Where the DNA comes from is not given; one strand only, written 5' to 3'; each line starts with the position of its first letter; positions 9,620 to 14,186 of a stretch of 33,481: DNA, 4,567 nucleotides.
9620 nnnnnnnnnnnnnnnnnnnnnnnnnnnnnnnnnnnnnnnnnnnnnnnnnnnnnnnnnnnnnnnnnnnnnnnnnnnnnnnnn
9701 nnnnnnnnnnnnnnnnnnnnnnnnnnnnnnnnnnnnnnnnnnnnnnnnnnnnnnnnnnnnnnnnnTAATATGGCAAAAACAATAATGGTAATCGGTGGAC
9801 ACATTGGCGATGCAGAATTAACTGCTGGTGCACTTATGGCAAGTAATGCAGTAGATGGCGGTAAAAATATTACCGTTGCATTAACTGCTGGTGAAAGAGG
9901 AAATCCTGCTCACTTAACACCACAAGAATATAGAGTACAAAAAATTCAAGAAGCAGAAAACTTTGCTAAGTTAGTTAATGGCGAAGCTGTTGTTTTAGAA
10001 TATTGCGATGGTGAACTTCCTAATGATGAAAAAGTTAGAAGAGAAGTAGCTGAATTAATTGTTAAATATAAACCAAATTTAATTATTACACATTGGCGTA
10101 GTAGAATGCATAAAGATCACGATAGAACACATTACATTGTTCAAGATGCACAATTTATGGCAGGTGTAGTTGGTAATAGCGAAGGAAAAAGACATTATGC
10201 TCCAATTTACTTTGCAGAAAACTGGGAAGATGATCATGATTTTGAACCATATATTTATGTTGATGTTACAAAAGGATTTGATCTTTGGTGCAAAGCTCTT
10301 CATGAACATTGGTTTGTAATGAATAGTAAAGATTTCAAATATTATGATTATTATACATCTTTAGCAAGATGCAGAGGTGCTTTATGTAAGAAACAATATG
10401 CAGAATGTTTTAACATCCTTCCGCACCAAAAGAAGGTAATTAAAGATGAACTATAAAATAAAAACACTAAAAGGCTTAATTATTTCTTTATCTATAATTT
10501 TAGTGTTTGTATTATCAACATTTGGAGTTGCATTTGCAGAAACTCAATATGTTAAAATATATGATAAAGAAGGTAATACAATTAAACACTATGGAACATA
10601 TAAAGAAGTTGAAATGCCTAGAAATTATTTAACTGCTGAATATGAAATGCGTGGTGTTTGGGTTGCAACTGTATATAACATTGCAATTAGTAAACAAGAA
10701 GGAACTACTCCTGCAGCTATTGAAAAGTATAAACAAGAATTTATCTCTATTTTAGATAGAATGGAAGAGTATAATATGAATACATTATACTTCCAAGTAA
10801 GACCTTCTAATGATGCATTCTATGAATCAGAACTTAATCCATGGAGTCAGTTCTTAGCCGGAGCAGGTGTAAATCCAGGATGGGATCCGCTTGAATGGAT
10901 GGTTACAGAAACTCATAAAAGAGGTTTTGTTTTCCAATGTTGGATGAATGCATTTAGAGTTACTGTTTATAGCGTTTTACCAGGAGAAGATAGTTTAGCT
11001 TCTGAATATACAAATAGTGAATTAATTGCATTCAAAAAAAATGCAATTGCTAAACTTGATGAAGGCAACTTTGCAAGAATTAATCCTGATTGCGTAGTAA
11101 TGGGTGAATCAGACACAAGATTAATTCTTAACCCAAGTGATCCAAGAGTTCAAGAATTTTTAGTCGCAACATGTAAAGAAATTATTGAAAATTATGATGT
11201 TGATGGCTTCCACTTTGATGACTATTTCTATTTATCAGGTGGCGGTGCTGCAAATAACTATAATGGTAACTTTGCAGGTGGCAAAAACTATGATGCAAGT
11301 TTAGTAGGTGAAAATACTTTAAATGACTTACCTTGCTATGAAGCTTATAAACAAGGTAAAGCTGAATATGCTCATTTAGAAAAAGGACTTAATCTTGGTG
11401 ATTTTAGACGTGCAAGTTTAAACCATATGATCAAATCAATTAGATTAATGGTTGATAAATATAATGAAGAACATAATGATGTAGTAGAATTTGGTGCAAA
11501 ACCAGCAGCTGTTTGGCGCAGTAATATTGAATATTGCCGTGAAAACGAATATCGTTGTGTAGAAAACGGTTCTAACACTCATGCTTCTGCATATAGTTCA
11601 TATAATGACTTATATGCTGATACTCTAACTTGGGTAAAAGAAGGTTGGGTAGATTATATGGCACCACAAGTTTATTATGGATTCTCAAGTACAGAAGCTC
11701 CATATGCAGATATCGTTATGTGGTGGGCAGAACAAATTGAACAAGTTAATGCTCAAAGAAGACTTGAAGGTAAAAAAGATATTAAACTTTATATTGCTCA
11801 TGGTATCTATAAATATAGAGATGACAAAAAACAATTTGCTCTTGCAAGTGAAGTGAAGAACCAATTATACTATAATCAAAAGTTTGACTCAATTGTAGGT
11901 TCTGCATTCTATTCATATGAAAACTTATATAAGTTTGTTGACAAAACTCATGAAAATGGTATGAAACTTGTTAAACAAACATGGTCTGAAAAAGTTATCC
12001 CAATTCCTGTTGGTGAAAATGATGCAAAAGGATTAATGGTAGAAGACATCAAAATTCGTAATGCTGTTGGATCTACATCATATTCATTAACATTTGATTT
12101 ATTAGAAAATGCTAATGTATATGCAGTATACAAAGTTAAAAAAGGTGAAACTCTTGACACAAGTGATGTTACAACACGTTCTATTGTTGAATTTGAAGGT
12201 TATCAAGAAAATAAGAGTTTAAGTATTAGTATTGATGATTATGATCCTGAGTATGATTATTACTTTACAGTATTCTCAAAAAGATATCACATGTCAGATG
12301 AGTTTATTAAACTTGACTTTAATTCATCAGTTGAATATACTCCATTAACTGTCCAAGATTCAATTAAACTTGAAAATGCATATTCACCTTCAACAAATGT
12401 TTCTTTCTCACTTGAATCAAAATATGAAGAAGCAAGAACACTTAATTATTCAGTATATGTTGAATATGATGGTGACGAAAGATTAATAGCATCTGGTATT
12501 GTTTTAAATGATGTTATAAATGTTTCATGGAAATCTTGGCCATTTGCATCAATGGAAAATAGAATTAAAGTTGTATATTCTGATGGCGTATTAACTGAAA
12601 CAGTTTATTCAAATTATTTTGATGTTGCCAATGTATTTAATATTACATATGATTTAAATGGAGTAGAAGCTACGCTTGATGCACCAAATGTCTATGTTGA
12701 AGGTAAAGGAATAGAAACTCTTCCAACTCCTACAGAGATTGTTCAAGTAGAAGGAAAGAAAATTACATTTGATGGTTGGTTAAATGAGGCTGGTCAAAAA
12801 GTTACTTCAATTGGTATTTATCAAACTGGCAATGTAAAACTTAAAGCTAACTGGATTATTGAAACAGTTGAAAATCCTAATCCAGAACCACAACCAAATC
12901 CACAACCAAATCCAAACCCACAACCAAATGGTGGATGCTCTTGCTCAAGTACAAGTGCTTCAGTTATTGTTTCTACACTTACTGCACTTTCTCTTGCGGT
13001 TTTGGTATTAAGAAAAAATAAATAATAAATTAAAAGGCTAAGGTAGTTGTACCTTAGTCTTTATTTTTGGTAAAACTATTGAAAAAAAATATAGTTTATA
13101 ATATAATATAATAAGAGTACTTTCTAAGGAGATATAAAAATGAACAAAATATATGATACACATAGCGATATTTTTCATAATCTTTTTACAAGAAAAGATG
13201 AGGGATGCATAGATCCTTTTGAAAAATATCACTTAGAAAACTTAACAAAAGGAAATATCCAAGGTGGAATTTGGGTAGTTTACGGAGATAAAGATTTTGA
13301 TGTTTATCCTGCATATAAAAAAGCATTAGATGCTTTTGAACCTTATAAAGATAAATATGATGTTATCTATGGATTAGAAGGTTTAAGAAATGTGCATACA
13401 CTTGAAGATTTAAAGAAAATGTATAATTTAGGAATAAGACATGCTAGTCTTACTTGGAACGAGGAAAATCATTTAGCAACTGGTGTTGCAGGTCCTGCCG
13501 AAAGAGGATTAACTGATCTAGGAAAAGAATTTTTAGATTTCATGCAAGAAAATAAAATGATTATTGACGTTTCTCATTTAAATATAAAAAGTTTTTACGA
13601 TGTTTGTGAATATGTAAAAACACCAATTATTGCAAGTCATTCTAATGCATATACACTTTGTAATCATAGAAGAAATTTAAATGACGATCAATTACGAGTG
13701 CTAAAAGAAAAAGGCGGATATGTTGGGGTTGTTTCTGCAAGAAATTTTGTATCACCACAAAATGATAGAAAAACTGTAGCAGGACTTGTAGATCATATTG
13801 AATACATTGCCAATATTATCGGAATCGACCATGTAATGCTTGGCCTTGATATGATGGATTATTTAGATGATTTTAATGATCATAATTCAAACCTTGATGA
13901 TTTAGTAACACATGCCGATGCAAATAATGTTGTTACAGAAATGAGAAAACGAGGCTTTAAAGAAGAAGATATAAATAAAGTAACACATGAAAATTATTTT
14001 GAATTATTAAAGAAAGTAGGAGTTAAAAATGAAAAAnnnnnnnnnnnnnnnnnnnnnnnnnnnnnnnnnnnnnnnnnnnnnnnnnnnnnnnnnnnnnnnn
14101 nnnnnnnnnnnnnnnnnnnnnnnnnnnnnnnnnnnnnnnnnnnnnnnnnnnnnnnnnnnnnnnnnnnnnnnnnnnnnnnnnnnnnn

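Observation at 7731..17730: Three paralogous GHL10 (ex-DUF187) proteins embedded with amino-sugar and D-amino-acid-peptide processing enzymes: a candidate muropeptide or glycopeptide salvage pathway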

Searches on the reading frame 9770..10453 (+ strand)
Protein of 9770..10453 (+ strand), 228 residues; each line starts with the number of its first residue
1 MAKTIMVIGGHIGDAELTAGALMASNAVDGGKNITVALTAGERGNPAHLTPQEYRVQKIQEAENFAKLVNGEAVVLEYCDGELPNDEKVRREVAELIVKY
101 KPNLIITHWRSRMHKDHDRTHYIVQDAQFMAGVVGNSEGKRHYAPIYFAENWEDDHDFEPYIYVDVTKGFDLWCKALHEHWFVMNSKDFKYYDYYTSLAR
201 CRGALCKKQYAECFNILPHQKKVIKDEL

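Call 4: search_protein_families(library=pfam, proteins=[window:9770-10453:+], max_evalue=0.01)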
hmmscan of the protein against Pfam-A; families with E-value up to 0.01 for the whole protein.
window:9770-10453:+ (228 aa): 1 family
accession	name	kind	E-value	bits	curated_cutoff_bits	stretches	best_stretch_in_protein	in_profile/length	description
PF02585.22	PIG-L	-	5.9e-18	66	28.2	1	6-127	1-128/129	GlcNAc-PI de-N-acetylase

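Call 6: search_protein_families(library=ncbifam, proteins=[window:9770-10453:+], max_evalue=0.01)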
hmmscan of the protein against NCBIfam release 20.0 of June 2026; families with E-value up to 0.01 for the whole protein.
window:9770-10453:+ (228 aa): 3 families
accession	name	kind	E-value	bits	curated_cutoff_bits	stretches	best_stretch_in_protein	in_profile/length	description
TIGR04001.1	thiol_BshB1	equivalog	1.3e-18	67.6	182.5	1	5-180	4-175/226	bacillithiol biosynthesis deacetylase BshB1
TIGR04000.1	thiol_BshB2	equivalog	0.00036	20.3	195.25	1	5-180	3-181/217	bacillithiol biosynthesis deacetylase BshB2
NF047937.1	TransRegNagC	equivalog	0.0042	16.3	650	1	106-184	123-201/399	DNA-binding transcriptional regulator NagC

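Call 23: search_solved_structures(query=window:9770-10453:+, max_evalue=0.001)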
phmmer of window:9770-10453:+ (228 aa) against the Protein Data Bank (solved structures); distinct sequences matched with E-value up to 0.001: 6.
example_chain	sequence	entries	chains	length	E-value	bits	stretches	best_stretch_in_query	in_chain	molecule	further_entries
5cgz_A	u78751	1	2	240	1.7e-09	40.6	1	3-209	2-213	4-oxalmesaconate hydratase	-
8bgn_A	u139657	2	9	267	2.6e-08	36.8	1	3-218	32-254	Diacetylchitobiose deacetylase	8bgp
8bgo_A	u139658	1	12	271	2.7e-08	36.7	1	3-218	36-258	Diacetylchitobiose deacetylase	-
3wl4_A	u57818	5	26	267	1.3e-07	34.4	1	2-218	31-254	Uncharacterized protein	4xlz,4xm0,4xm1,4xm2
3we7_A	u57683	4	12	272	1.2e-06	31.3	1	2-218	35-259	Putative uncharacterized protein PH0499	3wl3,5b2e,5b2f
1uan_A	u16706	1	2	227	4.6e-06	29.4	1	5-177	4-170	hypothetical protein TT1542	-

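Call 74: search_solved_structures(query=window:9770-10453:+, max_evalue=0.001, show_alignments=4)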
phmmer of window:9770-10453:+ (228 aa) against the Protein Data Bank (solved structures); distinct sequences matched with E-value up to 0.001: 6.
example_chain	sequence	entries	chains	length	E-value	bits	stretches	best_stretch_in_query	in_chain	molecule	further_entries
5cgz_A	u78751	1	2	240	1.7e-09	40.6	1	3-209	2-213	4-oxalmesaconate hydratase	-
8bgn_A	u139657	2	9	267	2.6e-08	36.8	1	3-218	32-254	Diacetylchitobiose deacetylase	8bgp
8bgo_A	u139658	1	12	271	2.7e-08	36.7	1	3-218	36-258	Diacetylchitobiose deacetylase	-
3wl4_A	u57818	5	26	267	1.3e-07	34.4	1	2-218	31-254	Uncharacterized protein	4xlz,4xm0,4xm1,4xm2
3we7_A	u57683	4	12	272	1.2e-06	31.3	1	2-218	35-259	Putative uncharacterized protein PH0499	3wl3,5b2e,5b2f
1uan_A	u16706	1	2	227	4.6e-06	29.4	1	5-177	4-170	hypothetical protein TT1542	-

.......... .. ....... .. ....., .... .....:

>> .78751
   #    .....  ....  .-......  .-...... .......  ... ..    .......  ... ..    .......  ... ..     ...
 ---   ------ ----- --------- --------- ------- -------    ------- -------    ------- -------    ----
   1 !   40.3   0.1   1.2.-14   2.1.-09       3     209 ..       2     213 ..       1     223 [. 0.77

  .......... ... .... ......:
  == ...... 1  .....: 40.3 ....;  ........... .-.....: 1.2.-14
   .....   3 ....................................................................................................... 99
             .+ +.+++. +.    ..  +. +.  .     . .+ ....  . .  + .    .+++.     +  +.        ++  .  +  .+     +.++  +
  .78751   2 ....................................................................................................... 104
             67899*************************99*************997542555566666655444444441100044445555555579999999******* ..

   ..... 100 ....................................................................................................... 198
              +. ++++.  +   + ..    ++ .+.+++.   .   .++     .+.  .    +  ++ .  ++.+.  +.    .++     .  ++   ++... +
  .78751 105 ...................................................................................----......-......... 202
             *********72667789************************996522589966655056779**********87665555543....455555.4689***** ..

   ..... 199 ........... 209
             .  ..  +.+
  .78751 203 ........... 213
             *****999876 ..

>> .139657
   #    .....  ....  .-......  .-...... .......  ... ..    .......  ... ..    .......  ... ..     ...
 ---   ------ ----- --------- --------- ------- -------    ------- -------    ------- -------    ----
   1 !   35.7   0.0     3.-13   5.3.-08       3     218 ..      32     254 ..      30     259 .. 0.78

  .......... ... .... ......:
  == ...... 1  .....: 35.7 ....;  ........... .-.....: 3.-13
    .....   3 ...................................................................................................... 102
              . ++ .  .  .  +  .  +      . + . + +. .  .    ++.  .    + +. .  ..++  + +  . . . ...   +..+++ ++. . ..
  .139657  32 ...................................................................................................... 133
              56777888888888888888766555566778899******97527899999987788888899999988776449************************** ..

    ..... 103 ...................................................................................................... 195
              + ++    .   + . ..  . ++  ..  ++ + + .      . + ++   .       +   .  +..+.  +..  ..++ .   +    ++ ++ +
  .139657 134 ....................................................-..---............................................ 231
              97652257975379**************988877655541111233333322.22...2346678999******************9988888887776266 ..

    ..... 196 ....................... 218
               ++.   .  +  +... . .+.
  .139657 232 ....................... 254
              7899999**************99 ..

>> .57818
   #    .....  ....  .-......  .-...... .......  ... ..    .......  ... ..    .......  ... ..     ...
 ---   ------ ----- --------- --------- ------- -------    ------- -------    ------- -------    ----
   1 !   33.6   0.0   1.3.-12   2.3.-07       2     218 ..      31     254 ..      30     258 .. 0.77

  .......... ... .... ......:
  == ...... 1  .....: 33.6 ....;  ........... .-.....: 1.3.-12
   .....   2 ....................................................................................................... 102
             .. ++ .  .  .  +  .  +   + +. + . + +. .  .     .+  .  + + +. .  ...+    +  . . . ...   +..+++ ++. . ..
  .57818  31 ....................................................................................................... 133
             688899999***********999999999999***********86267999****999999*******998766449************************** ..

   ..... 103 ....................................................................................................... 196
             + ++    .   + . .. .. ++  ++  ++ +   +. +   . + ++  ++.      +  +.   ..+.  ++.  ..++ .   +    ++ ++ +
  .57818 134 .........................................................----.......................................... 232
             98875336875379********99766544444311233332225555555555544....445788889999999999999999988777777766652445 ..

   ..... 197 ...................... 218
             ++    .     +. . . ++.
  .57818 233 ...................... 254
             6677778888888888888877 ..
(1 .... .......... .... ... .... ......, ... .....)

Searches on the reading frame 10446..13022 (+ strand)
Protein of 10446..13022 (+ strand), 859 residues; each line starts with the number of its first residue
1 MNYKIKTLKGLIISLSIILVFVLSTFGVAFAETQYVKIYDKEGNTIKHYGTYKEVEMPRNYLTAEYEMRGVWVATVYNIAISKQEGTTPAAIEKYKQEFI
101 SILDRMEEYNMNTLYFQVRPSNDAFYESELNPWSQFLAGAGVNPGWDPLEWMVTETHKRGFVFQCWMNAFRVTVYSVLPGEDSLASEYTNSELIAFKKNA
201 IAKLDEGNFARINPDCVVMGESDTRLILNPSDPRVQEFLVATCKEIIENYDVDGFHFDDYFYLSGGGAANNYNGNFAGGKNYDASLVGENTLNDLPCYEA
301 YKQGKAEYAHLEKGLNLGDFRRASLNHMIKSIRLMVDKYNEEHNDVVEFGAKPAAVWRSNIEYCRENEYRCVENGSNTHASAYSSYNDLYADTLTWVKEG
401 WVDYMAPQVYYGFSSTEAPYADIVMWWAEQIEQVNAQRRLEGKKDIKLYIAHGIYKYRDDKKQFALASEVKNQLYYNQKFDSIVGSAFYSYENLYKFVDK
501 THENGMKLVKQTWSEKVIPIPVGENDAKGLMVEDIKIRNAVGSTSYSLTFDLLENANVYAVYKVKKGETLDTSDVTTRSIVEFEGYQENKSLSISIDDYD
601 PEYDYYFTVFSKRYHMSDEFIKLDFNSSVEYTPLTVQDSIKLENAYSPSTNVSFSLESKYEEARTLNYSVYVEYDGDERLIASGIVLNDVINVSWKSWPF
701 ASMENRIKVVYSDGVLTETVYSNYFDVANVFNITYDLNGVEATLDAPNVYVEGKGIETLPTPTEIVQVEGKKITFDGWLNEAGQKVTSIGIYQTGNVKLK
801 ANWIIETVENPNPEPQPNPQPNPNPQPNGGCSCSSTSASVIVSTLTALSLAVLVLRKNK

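Call 4: search_protein_families(library=pfam, proteins=[window:10446-13022:+], max_evalue=0.01)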
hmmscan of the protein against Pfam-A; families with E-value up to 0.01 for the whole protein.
window:10446-13022:+ (859 aa): 3 families
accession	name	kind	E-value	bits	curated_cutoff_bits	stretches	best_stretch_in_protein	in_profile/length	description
PF02638.21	GHL10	-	9.4e-46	156.8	27.9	1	67-435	1-287/311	Glycosyl hydrolase-like 10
PF09479.16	Flg_new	-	3.3e-05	24.3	27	1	731-801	1-64/65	Listeria-Bacteroides repeat domain (List_Bact_rpt)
PF05887.16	Trypan_PARP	-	0.0074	16.7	100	0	809-833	91-115/134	Procyclic acidic repetitive protein (PARP)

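Call 6: search_protein_families(library=ncbifam, proteins=[window:10446-13022:+], max_evalue=0.01)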
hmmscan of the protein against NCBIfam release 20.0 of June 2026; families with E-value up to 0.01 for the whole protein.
window:10446-13022:+ (859 aa): 2 families
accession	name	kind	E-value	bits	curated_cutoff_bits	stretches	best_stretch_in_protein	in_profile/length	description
TIGR02543.1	List_Bact_rpt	repeat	0.0058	17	20.95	0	774-803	7-40/44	TIGR02543 family repeat protein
NF033845.1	MSCRAMM_ClfB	exception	0.009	14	999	0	810-833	559-582/871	MSCRAMM family adhesin clumping factor ClfB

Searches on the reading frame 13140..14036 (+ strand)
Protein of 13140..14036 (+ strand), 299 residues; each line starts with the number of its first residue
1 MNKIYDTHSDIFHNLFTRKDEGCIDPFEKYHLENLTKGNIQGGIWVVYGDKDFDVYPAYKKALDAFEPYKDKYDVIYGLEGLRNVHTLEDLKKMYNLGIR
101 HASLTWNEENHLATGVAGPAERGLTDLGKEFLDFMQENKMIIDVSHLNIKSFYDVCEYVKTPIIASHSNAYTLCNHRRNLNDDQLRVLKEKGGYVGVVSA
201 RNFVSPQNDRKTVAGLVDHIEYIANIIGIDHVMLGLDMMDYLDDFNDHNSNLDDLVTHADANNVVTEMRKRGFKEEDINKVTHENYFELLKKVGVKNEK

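Call 4: search_protein_families(library=pfam, proteins=[window:13140-14036:+], max_evalue=0.01)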
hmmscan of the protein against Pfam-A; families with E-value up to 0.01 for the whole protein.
window:13140-14036:+ (299 aa): 2 families
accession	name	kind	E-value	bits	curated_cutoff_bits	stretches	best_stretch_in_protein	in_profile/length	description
PF01244.27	Peptidase_M19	-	1.4e-65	222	26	1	70-291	102-318/319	Membrane dipeptidase (Peptidase family M19)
PF02126.24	PTE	-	0.0089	15.9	22.4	0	180-286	195-293/298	Phosphotriesterase family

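Call 6: search_protein_families(library=ncbifam, proteins=[window:13140-14036:+], max_evalue=0.01)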
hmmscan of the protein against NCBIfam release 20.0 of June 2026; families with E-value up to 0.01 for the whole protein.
window:13140-14036:+ (299 aa): 0 families

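Call 24: search_solved_structures(query=window:13140-14036:+, max_evalue=0.00001)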
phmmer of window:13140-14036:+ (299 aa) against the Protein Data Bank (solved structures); distinct sequences matched with E-value up to 0.00001: 16.
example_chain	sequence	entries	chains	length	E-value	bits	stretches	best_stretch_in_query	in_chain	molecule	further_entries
3neh_A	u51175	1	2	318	5e-27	98.4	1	60-294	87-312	Renal dipeptidase family protein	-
3lu2_A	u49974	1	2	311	1.7e-25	93.4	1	60-253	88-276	Lmo2462 protein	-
5lx0_A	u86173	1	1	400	3.8e-23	85.7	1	76-293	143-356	Dipeptidase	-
5lx7_A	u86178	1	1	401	3.9e-23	85.7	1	76-293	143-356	Dipeptidase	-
5lwz_A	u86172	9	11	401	3.9e-23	85.7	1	76-293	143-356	Dipeptidase | Dipeptidase gliJ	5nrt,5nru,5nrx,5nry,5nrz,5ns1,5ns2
5lx4_A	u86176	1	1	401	3.9e-23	85.7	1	76-293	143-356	Dipeptidase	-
5lx1_A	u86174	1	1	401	2.8e-22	82.9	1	76-293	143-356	Dipeptidase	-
3id7_A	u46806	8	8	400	2.5e-21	79.7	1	76-204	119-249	Dipeptidase | renal dipeptidase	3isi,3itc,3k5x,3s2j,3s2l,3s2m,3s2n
3ly0_A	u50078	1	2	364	1.1e-20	77.6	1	80-293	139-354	Dipeptidase AC. Metallo peptidase. MEROPS family M19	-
3fdg_A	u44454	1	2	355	1.6e-20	77.1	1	80-292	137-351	Dipeptidase AC. Metallo peptidase. MEROPS family M19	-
9h0b_B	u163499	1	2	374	6.4e-20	75.1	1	73-290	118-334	Dipeptidase 1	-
1itq_A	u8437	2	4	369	2.3e-19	73.3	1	73-287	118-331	RENAL DIPEPTIDASE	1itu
2i5g_A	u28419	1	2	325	5.2e-18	68.8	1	72-245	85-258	amidohydrolase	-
3b40_A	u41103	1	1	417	1.7e-16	63.8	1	120-208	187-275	Probable dipeptidase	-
6vgo_A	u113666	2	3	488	1.9e-14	57.1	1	73-293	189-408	Dipeptidase 3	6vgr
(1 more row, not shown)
